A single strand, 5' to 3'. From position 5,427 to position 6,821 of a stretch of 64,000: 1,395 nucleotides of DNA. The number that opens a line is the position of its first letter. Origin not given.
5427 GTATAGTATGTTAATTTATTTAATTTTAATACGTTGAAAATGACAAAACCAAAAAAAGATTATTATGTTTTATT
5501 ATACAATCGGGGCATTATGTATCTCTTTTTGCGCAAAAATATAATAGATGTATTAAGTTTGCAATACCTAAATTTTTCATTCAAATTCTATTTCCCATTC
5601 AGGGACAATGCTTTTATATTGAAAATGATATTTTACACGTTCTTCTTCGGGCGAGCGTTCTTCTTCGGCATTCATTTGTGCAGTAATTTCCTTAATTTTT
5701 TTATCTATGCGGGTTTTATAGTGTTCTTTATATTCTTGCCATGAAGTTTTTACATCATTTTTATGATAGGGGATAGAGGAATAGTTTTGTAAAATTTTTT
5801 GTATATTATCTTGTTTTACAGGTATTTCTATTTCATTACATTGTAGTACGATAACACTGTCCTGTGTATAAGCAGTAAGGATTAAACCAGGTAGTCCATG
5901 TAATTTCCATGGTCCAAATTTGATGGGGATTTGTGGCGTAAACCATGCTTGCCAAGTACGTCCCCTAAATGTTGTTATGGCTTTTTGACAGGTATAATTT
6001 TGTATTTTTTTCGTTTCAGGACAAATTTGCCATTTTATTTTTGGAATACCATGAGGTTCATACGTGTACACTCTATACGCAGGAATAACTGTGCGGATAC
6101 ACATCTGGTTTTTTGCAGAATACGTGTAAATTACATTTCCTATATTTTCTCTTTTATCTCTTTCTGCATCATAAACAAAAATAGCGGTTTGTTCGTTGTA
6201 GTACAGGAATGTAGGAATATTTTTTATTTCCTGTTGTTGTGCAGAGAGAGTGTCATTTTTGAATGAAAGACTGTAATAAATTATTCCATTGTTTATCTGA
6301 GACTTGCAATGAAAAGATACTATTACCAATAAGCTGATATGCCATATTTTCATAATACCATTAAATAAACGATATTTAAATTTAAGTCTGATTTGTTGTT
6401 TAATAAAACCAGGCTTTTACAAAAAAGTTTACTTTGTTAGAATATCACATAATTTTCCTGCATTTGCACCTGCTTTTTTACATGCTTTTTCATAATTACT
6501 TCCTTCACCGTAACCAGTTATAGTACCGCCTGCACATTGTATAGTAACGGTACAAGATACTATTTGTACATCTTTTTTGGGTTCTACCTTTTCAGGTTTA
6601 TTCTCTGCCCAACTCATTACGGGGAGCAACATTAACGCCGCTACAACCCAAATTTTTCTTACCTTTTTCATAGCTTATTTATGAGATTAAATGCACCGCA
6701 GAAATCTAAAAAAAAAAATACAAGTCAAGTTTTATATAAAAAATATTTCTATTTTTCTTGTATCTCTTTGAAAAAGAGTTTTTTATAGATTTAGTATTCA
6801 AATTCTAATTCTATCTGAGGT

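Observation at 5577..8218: Tandem-duplicated module: Sec-secreted 4-Cys peptide + GLPGLI-family protein, with recombining promoter/leader cassette and diverged mature peptides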

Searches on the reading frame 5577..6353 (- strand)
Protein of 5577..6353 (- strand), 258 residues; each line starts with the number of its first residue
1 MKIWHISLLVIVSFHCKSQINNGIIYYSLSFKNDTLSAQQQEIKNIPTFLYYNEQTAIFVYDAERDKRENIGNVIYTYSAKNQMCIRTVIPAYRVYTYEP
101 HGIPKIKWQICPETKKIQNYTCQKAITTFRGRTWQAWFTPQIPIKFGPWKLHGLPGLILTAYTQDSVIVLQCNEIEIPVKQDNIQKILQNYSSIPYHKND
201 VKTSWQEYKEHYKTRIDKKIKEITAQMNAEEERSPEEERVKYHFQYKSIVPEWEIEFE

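Call 5: search_protein_families(library=pfam, proteins=[window:5577-6353:-], max_evalue=0.1)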
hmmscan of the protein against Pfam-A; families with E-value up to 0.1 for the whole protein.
window:5577-6353:- (258 aa): 3 families
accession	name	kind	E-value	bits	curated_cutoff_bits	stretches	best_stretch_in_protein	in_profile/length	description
PF22252.2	PNGase_F-II_N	-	1.2e-11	45.1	27.6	1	45-176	15-147/173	N-glycanase peptide, N-terminal domain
PF09697.16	Porph_ging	-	9.9e-11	42.5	25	2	134-159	55-80/81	Protein of unknown function (Porph_ging)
PF17387.8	Glyco_hydro_59M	-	0.0099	16.5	28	1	65-96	18-49/116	Glycosyl hydrolase family 59 central domain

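Call 6: search_protein_families(library=ncbifam, proteins=[window:5577-6353:-], max_evalue=0.1)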
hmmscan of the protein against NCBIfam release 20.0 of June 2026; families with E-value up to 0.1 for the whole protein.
window:5577-6353:- (258 aa): 1 family
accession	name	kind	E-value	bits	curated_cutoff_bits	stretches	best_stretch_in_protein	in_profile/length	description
TIGR01200.1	GLPGLI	subfamily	2.4e-33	115.8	50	1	26-213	60-226/229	GLPGLI family protein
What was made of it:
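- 5577..6353 (-): GLPGLI1: 258 aa, signal peptide ending KSQ. PF22252 (PNGase_F-II_N) 45.1 bits against a cutoff of 27.6 (calls 5, 6).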

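Call 18: find_related_loci(query=A3, collection=genome_contigs, flank=5000)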
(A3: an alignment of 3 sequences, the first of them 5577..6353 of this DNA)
Query A3 (258 aa) in genome_contigs; peptide patterns used: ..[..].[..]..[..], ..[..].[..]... (x = any residue, [..] = any of these).
192 stretches matched a pattern; 138 encode a relative of the query (tblastn E <= 1e-3); the best 80 are kept; 79 distinct loci.
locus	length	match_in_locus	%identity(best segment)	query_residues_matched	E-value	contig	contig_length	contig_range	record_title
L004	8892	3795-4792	55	79-183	9e-24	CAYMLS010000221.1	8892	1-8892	MAG TPA_asm: uncultured Bacteroidales bacterium isolate SRP332253_co1_159 genome assembly, contig: NODE_13118_length_889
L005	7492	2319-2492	67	105-162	4e-23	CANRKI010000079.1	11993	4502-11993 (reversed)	MAG: uncultured Flavobacterium sp. isolate Lapin-020__bin68 genome assembly, contig: Lapin-020__NODE_7632_length_11993_c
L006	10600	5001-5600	36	1-178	5e-23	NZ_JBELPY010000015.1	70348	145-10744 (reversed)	Chryseobacterium sp. ST-37 NODE_15_length_70348_cov_455.049992, whole genome shotgun sequence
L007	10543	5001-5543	34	22-198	3e-22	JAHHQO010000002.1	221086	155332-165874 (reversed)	MAG: Alistipes sp. isolate MAG006 MAG006_2, whole genome shotgun sequence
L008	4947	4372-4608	51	106-181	6e-22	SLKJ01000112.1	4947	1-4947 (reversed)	MAG: Bacteroidales bacterium isolate CSSed165cm_267R1 CSSed16-5cm-88441, whole genome shotgun sequence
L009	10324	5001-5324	42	103-204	9e-22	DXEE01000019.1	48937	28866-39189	MAG TPA_asm: Candidatus Alistipes avistercoris isolate 653 CHK112__C55168_L48937_SAMEA104467363, whole genome shotgun se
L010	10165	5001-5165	65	105-159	2e-21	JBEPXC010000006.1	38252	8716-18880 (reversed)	MAG: Sphingobacteriia bacterium isolate 01_S196.semibin_refined.189 NODE_80_length_38252_cov_3.929102, whole genome shot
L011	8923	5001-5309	44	103-198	3e-21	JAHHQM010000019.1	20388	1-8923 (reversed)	MAG: Alistipes sp. isolate MAG004 MAG004_19, whole genome shotgun sequence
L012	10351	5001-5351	39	103-206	4e-21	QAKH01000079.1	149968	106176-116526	MAG: Clostridiales bacterium isolate CIM:MAG 1102 contig_194345, whole genome shotgun sequence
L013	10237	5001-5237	52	106-181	7e-21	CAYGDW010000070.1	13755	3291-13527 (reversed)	MAG TPA_asm: uncultured Bacteroidales bacterium isolate ERP113451_co2_204 genome assembly, contig: NODE_3149_length_1375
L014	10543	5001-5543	29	24-185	8e-21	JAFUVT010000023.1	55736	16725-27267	MAG: Bacteroidales bacterium isolate RGIG4870 Roe_deer_Rumen-1__c9970, whole genome shotgun sequence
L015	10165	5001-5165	62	105-159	8e-21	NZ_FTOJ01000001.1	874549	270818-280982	Chryseobacterium piscicola strain DSM 21068, whole genome shotgun sequence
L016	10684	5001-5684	30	9-223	1e-20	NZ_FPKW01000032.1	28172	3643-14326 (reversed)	Chryseobacterium limigenitum strain SUR2, whole genome shotgun sequence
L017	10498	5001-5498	30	1-159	1e-20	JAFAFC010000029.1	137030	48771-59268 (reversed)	MAG: Bacteroidetes bacterium isolate OH_SBlB_16 k127_1391833, whole genome shotgun sequence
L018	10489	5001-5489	33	2-159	1e-20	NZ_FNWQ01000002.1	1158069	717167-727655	Chryseobacterium culicis strain DSM 23031, whole genome shotgun sequence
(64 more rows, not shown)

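Call 32: search_solved_structures(query=A3, max_evalue=1, show_alignments=2)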
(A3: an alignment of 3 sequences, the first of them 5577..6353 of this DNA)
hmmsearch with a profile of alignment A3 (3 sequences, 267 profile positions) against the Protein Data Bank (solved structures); distinct sequences matched with E-value up to 1: 3.
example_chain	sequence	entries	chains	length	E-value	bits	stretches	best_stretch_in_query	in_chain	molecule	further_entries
4r4z_A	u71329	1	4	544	0.00014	24.6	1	88-178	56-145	PNGF-II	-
4r4x_A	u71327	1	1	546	0.00014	24.6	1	88-178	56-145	PNGF-II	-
7zgn_A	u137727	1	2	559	0.68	12.4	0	127-177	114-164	Glpgli family protein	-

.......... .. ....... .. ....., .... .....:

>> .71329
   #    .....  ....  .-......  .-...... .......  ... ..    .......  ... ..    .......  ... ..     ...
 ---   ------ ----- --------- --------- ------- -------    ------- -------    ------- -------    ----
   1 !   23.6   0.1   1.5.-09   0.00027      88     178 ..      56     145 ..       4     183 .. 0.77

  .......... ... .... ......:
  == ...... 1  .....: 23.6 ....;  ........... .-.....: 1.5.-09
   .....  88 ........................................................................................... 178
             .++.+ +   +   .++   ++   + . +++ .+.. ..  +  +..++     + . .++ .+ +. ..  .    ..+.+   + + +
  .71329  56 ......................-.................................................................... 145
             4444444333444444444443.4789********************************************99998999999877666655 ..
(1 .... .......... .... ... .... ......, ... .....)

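Call 54: list_cluster_members(proteins=[P0004, P0001, P0002, window:5577-6353:-])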
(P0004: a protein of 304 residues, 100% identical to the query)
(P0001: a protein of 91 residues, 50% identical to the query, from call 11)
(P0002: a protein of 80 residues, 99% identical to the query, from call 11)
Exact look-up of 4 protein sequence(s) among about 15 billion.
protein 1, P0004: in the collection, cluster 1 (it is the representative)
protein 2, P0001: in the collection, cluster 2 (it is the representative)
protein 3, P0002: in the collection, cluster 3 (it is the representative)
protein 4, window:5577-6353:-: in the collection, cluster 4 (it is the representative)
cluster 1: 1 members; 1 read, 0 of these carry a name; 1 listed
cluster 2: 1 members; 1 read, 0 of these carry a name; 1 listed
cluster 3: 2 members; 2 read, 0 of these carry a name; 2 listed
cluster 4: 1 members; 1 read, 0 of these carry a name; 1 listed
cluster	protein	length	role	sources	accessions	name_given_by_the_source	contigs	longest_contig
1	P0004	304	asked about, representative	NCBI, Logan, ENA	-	-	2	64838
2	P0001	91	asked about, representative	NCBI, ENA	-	-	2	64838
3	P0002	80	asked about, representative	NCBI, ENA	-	-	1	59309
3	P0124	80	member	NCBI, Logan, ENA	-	-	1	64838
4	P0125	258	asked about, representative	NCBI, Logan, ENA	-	-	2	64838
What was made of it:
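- Tried and rejected: The source organism's name could not be obtained from cluster look-up (call 54).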

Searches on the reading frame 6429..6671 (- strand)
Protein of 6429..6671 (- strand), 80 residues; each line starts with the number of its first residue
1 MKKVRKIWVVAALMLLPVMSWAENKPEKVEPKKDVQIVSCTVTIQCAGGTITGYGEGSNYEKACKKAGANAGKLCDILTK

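Call 5: search_protein_families(library=pfam, proteins=[window:6429-6671:-], max_evalue=0.1)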
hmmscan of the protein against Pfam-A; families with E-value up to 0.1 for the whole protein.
window:6429-6671:- (80 aa): 2 families
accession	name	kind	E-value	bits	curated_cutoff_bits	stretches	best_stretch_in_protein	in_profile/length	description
PF00035.32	dsrm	-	0.0015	19.5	23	1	26-71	21-62/66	Double-stranded RNA binding motif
PF05497.17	Destabilase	-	0.033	14.9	26.2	1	20-69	36-83/116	Destabilase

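Call 6: search_protein_families(library=ncbifam, proteins=[window:6429-6671:-], max_evalue=0.1)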
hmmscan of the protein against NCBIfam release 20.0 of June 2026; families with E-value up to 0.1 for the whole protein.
window:6429-6671:- (80 aa): 3 families
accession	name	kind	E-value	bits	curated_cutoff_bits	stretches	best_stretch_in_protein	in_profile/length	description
NF058626.1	GFO_1090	equivalog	0.025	14.2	150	1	5-41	2-38/177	GFO_1090 family protein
NF047636.1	CC_3452_fam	subfamily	0.036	14.5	40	1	25-74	23-72/92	CC_3452 family protein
NF007913.0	PRK10626.1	equivalog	0.065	12.7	279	1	5-58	3-55/239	hypothetical protein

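Call 11: find_homologous_proteins(query=A2, max_evalue=0.01)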
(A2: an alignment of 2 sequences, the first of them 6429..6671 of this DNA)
Query A2 (2 sequences) (80 aa, profile of the alignment): 3 proteins with E <= 0.01 among 8 candidates.
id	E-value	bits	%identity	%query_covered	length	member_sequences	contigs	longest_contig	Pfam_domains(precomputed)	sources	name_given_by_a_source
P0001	1.7e-51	190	50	98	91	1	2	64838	-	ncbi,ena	-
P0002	3.4e-39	151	99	100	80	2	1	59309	-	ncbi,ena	-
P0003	3.7e-23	99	44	100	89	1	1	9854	-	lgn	-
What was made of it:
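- The family has only three clusters among 5.8 billion proteins (call 11).
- Tried and rejected: The word-indexed search of 5.8 billion proteins found only 3 clusters (call 11).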

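Call 13: find_encoding_contigs(protein=P0003, flank=10000)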
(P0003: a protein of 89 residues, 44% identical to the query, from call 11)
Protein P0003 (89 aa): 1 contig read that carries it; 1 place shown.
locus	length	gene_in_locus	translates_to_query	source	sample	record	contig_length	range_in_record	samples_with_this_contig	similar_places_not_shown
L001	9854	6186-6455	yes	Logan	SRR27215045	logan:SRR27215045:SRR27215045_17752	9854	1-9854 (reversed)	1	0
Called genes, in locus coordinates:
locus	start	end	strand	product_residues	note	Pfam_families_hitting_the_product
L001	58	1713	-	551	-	PF14052:Caps_assemb_Wzi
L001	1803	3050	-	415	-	PF13884:Peptidase_S74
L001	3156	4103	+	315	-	-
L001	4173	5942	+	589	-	PF08450:SGL (faint), PF01436:NHL (faint), PF24684:Vgb_lyase (faint), PF25021:TEN_NHL (weak), PF13715:CarbopepD_reg_2 (weak), PF00691:OmpA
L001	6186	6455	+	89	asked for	-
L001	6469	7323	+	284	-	PF22252:PNGase_F-II_N (weak), PF09697:Porph_ging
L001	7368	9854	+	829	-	?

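Call 14: find_encoding_contigs(protein=P0001, flank=10000)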
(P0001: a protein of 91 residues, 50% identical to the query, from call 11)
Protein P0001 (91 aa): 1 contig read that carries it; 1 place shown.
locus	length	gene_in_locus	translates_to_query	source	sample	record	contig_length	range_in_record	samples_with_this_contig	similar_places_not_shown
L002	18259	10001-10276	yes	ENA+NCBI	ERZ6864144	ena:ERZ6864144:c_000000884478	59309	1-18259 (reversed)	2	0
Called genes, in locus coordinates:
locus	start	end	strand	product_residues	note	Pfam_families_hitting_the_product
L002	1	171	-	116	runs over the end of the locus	PF00111:Fer2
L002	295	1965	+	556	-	PF00005:ABC_tran, PF02463:SMC_N (faint), PF13304:AAA_21 (faint), PF12848:ABC_tran_Xtn, PF00005:ABC_tran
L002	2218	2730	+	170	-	PF14126:DUF4293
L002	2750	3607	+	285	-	PF02737:3HCDH_N, PF00725:3HCDH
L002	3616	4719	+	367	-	-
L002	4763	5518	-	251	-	PF09818:ABC_ATPase (faint), PF13555:AAA_29 (faint), PF02463:SMC_N, PF00005:ABC_tran, PF00350:Dynamin_N (weak), PF13304:AAA_21 (weak)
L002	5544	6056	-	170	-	-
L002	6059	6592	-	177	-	PF04542:Sigma70_r2, PF08281:Sigma70_r4_2, PF04545:Sigma70_r4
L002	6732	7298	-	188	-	PF05257:CHAP (weak)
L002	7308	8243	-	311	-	PF13793:Pribosyltran_N, PF00156:Pribosyltran, PF14572:Pribosyl_synth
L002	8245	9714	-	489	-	PF00361:Proton_antipo_M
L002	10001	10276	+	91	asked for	-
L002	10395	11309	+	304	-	PF09697:Porph_ging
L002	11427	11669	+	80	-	-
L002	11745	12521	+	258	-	PF22252:PNGase_F-II_N, PF09697:Porph_ging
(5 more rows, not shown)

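Call 15: find_encoding_contigs(protein=P0002, flank=10000)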
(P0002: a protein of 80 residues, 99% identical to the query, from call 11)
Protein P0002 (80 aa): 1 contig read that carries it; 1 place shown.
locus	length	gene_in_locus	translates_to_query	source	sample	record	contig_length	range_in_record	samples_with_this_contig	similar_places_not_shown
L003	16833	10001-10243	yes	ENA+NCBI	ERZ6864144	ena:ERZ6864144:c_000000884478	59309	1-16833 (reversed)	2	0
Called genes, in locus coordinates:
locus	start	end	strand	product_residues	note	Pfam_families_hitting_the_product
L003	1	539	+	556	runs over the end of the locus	PF00005:ABC_tran, PF02463:SMC_N (faint), PF13304:AAA_21 (faint), PF12848:ABC_tran_Xtn, PF00005:ABC_tran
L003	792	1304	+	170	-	PF14126:DUF4293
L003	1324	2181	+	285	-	PF02737:3HCDH_N, PF00725:3HCDH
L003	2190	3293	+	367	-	-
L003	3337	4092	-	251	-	PF09818:ABC_ATPase (faint), PF13555:AAA_29 (faint), PF02463:SMC_N, PF00005:ABC_tran, PF00350:Dynamin_N (weak), PF13304:AAA_21 (weak)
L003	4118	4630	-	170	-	-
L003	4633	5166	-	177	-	PF04542:Sigma70_r2, PF08281:Sigma70_r4_2, PF04545:Sigma70_r4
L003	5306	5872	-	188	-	PF05257:CHAP (weak)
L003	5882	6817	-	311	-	PF13793:Pribosyltran_N, PF00156:Pribosyltran, PF14572:Pribosyl_synth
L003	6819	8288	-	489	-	PF00361:Proton_antipo_M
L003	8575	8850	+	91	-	-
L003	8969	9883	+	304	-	PF09697:Porph_ging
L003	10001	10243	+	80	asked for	-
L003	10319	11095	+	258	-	PF22252:PNGase_F-II_N, PF09697:Porph_ging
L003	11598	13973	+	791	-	-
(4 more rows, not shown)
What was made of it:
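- Gene callers predict them in independent assemblies (calls 13-15).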

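Call 29: search_protein_families(library=pfam, proteins=[L001:7368-9854:+], max_evalue=0.01)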
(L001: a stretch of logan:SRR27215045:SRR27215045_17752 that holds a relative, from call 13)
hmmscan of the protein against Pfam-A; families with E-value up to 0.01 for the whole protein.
L001:7368-9854:+ (829 aa): 2 families
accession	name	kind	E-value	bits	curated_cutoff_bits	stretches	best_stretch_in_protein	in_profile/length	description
PF13715.12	CarbopepD_reg_2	-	3e-11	43.6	32.2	1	29-106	1-74/88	CarboxypepD_reg-like domain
PF13620.12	CarboxypepD_reg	-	1.8e-08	35.1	32.3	1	29-98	2-72/82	Carboxypeptidase regulatory-like domain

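Call 33: search_protein_families(library=ncbifam, proteins=[L001:7368-9854:+], max_evalue=0.01)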
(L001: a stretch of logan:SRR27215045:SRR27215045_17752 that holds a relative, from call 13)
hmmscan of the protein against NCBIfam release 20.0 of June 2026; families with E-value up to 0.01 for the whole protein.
L001:7368-9854:+ (829 aa): 0 families

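Call 59: predict_structure(alignment_id=A6)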
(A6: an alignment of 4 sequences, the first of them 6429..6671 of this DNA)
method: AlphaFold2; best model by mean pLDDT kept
length: 80 residues; sequences in the alignment: 4
mean_pLDDT: 69.7   pTM: 0.45
mean pLDDT of the five models: 69.7, 68.3, 68.0, 68.0, 67.0
residues with pLDDT >= 90: 11; 70-90: 31; 50-70: 21; < 50: 17
segments of 3 or more residues with pLDDT < 50: 20-28
pLDDT, mean of each block of 10 residues (from residue 1): 51 51 46 67 86 88 90 79
secondary structure, 60 per line:
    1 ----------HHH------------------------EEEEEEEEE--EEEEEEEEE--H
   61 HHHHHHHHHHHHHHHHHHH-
elements in order: E38-46 E49-57 H60-79
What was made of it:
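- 6429..6671 (-): pep1: 80-aa precursor with the same leader and a diverged four-Cys mature domain (beta-hairpin 38-57, helix 60-79). AF2 model has pLDDT 86-90 over the mature domain (call 59).
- The mature fold is confident (call 59). The AF2 fold is confident (call 59).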

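Call 77: search_protein_representatives(alignment_id=A6)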
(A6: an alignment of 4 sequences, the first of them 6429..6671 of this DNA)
Query: 4 sequences, 89 profile positions. Proteins with E-value up to 0.001 (for the whole library): 4; up to 1e-10: 2; up to 1e-30: 2. The best 4 are listed.
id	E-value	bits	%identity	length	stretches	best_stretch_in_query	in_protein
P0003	3.5e-43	161.9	-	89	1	1-89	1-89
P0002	3.1e-38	146.0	-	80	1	1-89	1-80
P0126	2.4e-05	40.6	-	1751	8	43-79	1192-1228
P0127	4.1e-04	36.6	-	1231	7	41-79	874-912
